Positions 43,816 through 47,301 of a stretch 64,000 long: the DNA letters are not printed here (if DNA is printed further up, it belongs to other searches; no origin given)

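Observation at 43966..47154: Zincin HExxH module, PD40 propeller and BamA-like barrel in one 1060-aa polypeptide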

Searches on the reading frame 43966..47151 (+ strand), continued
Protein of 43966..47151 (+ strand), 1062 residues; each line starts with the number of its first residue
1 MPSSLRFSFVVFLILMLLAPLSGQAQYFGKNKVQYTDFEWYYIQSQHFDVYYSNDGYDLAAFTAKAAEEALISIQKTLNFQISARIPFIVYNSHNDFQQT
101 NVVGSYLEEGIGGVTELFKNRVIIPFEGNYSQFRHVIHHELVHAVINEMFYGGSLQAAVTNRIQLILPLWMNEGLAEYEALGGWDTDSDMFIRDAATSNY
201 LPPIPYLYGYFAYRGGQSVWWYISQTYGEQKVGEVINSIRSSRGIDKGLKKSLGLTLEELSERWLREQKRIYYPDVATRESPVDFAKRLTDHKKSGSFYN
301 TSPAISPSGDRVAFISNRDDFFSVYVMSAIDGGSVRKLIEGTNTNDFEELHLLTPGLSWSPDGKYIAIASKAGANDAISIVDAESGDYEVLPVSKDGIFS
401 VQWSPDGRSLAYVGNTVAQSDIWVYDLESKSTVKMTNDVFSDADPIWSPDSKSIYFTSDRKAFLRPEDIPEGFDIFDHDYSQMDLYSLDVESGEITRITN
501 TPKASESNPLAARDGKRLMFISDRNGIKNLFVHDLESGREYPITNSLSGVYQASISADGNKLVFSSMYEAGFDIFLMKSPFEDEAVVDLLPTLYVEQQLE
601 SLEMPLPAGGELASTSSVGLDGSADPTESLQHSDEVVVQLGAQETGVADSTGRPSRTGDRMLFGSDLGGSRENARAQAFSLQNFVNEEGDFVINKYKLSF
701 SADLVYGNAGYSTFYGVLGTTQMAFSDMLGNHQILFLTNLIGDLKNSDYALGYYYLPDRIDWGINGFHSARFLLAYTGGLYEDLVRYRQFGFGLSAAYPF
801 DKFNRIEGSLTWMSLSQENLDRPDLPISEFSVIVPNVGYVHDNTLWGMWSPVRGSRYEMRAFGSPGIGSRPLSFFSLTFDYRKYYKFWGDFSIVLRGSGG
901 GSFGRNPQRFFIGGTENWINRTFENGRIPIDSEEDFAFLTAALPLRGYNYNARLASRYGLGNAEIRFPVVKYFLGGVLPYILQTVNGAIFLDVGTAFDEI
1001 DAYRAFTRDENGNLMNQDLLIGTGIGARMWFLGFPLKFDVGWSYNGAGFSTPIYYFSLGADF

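Call 25: predict_structure(alignment_id=A1)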
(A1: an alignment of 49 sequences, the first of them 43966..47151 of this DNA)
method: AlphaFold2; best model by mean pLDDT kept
length: 1062 residues; sequences in the alignment: 49
mean_pLDDT: 76.9   pTM: 0.74
mean pLDDT of the five models: 76.9, 76.5, 75.1, 73.7, 69.4
residues with pLDDT >= 90: 310; 70-90: 476; 50-70: 128; < 50: 148
segments of 3 or more residues with pLDDT < 50: 16-31, 105-118, 295-298, 350-353, 604-678, 709-717, 915-922, 973-982, 1060-1062
pLDDT, mean of each block of 10 residues (from residue 1): 66 51 33 70 92 90 95 91 86 79 47 45 85 91 88 66 75 91 85 82 82 89 90 92 89 93 91 85 91 57 91 75 85 86 65 72 92 81 91 84 94 88 94 91 94 95 90 88 94 94 91 93 93 93 91 92 88 90 86 81 43 27 30 32 30 28 34 43 82 84 56 49 75 77 64 79 86 74 84 87 85 88 83 89 74 86 81 87 83 88 86 48 56 74 53 79 82 45 70 87 86 83 79 66 81 65 34
secondary structure, 60 per line:
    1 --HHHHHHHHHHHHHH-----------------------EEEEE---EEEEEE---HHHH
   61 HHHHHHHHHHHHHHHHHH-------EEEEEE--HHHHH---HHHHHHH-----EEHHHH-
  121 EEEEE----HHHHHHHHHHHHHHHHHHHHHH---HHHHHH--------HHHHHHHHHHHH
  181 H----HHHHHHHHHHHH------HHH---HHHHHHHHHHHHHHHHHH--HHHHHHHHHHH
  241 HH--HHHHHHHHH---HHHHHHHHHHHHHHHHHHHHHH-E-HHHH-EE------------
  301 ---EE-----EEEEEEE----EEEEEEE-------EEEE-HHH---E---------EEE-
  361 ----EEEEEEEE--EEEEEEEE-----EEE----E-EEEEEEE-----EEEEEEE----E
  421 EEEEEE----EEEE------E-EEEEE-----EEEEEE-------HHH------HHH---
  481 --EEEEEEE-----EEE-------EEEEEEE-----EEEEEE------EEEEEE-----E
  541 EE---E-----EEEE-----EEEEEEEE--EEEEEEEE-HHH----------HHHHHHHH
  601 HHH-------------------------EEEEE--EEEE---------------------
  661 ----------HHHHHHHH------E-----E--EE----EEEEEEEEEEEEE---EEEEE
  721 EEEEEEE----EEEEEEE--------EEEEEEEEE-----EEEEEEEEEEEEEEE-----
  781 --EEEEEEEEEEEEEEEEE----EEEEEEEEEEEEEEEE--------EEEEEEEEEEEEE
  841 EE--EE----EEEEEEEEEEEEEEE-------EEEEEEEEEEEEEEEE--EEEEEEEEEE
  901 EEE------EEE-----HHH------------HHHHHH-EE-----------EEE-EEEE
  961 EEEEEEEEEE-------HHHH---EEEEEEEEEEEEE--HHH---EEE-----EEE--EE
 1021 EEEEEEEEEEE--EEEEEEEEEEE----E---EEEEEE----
elements in order (helices of 4 or more, strands of 3 or more residues): H3-16 E40-44 E48-53 H57-78 E86-91 H94-98 H102-108 H116-119 E121-125 H130-151 H155-160 H169-181 H186-197 H210-227 H230-242 H245-253 H257-278 H282-285 E311-317 E322-328 E336-339 E357-359 E365-372 E375-382 E388-390 E397-403 E409-415 E420-426 E431-434 E443-447 E453-458 E483-489 E495-497 E505-511 E517-522 E529-534 E540-542 E552-555 E561-568 E571-578 H593-603 E629-633 E636-639 H671-678 E700-712 E716-727 E732-738 E747-755 E761-775 E783-799 E804-819 E828-842 E851-865 E873-888 E891-903 E910-912 H933-938 E953-955 E957-970 H978-981 E985-997 E1006-1008 E1014-1016 E1019-1031 E1034-1044 E1053-1058

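Call 28: fold_search(model_id=the predicted structure, library=pdb)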
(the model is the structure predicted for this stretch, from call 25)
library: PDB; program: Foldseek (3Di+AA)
matches with E <= 10: 980; with E <= 0.001: 447
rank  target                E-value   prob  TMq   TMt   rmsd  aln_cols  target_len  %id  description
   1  9a2l_MODEL_1_A        2.8e-13  1.00  0.21  0.49   8.2       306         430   19  Model of E. coli TolB by in-cell photo-crosslinking MS and deep learning (released 2023-02-24)
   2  4r40_C                7.5e-13  1.00  0.21  0.53  13.4       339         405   19  Crystal Structure of TolB/Pal complex from Yersinia pestis. (released 2014-09-03)
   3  2w8b_B                9.4e-13  1.00  0.21  0.51  14.5       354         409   18  Crystal structure of processed TolB in complex with Pal (released 2009-02-17)
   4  6pnv                  1.2e-12  1.00  0.20  0.51   5.4       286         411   20  1.42 Angstrom Resolution Crystal Structure of Translocation Protein TolB from Salmonella enterica (released 2019-07-17)
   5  2hqs_A                1.2e-12  1.00  0.22  0.54   8.2       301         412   20  Crystal structure of TolB/Pal complex (released 2007-04-03)
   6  7mx5_B                1.2e-12  1.00  0.20  0.49  12.7       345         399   19  Crystal structure of TolB from Acinetobacter baumannii (released 2021-05-26)
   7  1crz                  2.0e-12  1.00  0.21  0.54   3.5       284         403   21  CRYSTAL STRUCTURE OF THE E. COLI TOLB PROTEIN (released 2000-08-16)
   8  2hqs_B                2.4e-12  1.00  0.22  0.54   7.6       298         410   20  Crystal structure of TolB/Pal complex (released 2007-04-03)
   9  7mx5_A                2.7e-12  1.00  0.20  0.49   5.1       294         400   21  Crystal structure of TolB from Acinetobacter baumannii (released 2021-05-26)
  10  2w8b_A                3.0e-12  1.00  0.22  0.54   2.6       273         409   21  Crystal structure of processed TolB in complex with Pal (released 2009-02-17)
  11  2ivz_C                4.2e-12  1.00  0.21  0.56   7.0       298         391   20  Structure of TolB in complex with a peptide of the colicin E9 T- domain (released 2006-08-16)
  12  4jml_A                6.9e-12  1.00  0.21  0.54  12.6       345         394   18  Crystal structure of the TolB(P201C)-ColicinE9 TBE peptide(A33C) complex. (released 2013-07-17)
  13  8wt1_C                7.2e-12  1.00  0.21  0.34   7.6       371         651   20  Crystal structure of S9 carboxypeptidase from Geobacillus sterothermophilus (released 2024-03-13)
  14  1c5k                  1.0e-11  1.00  0.22  0.55   6.6       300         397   20  THE STRUCTURE OF TOLB, AN ESSENTIAL COMPONENT OF THE TOL-DEPENDENT TRANSLOCATION SYSTEM AND ITS INTERACTIONS WITH THE TR (released 2000-12-06)
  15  2ivz_A                1.0e-11  1.00  0.21  0.54  13.7       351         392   17  Structure of TolB in complex with a peptide of the colicin E9 T- domain (released 2006-08-16)
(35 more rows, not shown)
